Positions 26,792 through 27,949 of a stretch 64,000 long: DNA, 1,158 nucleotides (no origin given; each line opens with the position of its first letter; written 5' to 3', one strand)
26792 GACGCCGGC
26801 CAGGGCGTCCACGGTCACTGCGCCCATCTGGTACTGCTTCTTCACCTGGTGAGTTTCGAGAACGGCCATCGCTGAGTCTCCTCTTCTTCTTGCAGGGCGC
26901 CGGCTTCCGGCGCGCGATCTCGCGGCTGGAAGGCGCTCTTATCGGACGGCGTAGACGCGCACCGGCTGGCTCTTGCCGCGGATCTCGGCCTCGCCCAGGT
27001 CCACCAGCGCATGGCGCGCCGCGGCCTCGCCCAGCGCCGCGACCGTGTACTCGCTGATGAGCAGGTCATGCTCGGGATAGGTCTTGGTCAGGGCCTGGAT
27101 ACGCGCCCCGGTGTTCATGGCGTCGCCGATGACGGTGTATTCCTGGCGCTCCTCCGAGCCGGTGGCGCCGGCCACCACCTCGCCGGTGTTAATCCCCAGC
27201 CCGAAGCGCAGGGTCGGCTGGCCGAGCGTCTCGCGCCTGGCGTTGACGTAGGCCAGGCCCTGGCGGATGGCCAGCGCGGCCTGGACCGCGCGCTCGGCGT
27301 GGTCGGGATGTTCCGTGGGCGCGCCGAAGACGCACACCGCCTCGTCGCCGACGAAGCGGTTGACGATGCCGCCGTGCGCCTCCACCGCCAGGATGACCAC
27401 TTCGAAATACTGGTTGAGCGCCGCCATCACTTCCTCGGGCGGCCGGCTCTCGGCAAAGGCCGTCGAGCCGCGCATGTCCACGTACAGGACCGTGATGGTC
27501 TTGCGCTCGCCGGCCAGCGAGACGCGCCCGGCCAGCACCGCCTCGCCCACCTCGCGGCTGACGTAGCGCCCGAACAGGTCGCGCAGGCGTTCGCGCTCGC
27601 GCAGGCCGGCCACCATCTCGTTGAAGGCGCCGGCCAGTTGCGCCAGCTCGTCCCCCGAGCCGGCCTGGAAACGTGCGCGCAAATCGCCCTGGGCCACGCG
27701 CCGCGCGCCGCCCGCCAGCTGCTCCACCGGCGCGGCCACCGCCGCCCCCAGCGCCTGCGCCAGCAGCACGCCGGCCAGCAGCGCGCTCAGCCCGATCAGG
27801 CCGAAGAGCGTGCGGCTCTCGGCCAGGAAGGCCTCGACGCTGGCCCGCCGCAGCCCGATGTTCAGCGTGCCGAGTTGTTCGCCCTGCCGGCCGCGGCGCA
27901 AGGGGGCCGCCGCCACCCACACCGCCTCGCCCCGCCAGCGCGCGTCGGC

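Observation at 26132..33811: Candidate new system: ABC (FtsX/MacB) permease fused to a nucleotidyl cyclase, with its own ATPase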

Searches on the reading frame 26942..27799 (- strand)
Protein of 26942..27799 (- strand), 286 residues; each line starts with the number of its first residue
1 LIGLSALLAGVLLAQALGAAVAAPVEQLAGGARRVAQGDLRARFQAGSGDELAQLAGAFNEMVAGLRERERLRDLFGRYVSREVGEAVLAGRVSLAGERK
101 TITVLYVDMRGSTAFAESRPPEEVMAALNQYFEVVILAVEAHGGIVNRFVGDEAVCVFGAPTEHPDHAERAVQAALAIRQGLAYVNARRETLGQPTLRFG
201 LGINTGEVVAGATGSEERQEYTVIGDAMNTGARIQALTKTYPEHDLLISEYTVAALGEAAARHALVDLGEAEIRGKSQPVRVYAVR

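Call 11: search_solved_structures(query=window:26942-27799:-, show_alignments=4, max_evalue=0.00001)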
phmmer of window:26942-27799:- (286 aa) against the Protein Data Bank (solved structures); distinct sequences matched with E-value up to 0.00001: 39.
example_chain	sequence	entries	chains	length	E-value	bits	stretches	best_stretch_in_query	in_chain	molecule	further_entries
6fht_A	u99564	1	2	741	6.6e-34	121.1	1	55-259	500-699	Bacteriophytochrome,Adenylate cyclase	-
2w01_A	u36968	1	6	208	9.1e-31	110.8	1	94-259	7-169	ADENYLATE CYCLASE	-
5x4t_A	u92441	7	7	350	1.3e-22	84.1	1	103-285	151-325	Photoactivated adenylyl cyclase | Family 3 adenylate cyclase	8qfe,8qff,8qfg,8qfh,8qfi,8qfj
9f1z_A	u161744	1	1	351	1.3e-22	84.1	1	103-285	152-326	Family 3 adenylate cyclase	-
5x4u_A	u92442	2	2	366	1.4e-22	84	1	103-285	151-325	Photoactivated adenylyl cyclase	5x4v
4yus_A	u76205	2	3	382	1.6e-22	83.8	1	103-285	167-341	Family 3 adenylate cyclase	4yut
9f1w_A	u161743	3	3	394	1.7e-22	83.7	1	103-285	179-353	Family 3 adenylate cyclase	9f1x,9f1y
3r5g_A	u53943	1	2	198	9e-20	74.8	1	96-285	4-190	CyaB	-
5mbh_A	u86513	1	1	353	1.6e-19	74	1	104-285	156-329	Beta subunit of photoactivated adenylyl cyclase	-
5mbg_A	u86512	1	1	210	3.2e-19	73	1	104-285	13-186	Beta subunit of photoactivated adenylyl cyclase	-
5m27_A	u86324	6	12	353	9.9e-19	71.4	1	104-285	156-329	Beta subunit of photoactivated adenylyl cyclase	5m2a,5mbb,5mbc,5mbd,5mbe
5mbk_A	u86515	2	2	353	9.9e-19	71.4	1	104-285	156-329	Beta subunit of photoactivated adenylyl cyclase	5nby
5mbj_A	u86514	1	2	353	9.9e-19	71.4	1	104-285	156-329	Beta subunit of photoactivated adenylyl cyclase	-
1wc1_A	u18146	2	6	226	2.5e-17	66.8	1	94-242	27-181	ADENYLATE CYCLASE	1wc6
1wc0_A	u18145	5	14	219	3.7e-17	66.2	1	96-242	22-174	ADENYLATE CYCLASE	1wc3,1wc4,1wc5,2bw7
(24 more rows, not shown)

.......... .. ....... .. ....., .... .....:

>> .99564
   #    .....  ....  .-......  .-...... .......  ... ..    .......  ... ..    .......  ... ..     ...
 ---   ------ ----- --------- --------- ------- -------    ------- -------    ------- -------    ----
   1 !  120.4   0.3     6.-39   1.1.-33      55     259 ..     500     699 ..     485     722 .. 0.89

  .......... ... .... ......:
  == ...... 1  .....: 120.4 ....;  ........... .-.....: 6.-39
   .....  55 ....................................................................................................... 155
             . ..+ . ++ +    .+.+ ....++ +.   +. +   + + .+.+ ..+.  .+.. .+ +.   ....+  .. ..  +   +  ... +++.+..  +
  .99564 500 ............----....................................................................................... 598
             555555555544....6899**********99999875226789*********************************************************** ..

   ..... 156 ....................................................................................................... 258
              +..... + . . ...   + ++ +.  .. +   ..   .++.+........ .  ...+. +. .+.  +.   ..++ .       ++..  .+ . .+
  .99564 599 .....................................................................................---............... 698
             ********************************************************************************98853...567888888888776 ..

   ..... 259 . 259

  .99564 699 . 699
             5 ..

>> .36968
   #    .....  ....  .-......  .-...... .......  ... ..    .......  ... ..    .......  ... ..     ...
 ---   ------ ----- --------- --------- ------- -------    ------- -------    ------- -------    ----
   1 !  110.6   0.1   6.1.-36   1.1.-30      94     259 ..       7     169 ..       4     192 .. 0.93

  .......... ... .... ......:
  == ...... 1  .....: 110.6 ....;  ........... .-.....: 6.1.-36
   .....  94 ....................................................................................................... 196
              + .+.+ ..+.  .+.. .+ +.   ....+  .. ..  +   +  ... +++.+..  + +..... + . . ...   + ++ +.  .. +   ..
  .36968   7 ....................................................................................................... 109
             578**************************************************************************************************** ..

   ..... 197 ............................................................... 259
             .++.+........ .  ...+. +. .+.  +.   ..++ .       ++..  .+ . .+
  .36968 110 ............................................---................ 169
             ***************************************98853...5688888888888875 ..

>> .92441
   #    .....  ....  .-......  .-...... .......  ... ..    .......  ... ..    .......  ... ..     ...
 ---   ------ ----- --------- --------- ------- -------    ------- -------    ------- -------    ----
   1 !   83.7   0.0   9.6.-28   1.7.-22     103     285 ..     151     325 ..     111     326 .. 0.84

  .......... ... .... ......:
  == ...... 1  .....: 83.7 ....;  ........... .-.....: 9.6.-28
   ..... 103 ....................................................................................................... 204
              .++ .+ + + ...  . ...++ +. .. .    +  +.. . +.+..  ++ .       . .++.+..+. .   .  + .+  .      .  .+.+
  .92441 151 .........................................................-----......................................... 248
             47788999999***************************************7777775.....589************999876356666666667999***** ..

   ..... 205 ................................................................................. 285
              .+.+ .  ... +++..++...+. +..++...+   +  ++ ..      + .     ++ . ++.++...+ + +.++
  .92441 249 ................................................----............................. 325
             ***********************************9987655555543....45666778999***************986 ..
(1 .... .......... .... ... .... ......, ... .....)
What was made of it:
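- On Class III nucleotidyl cyclase (CHD, PF00211): PDB relatives Cya2, IlaC, OaPAC, bPAC, CyaB and CyaC (call 11).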
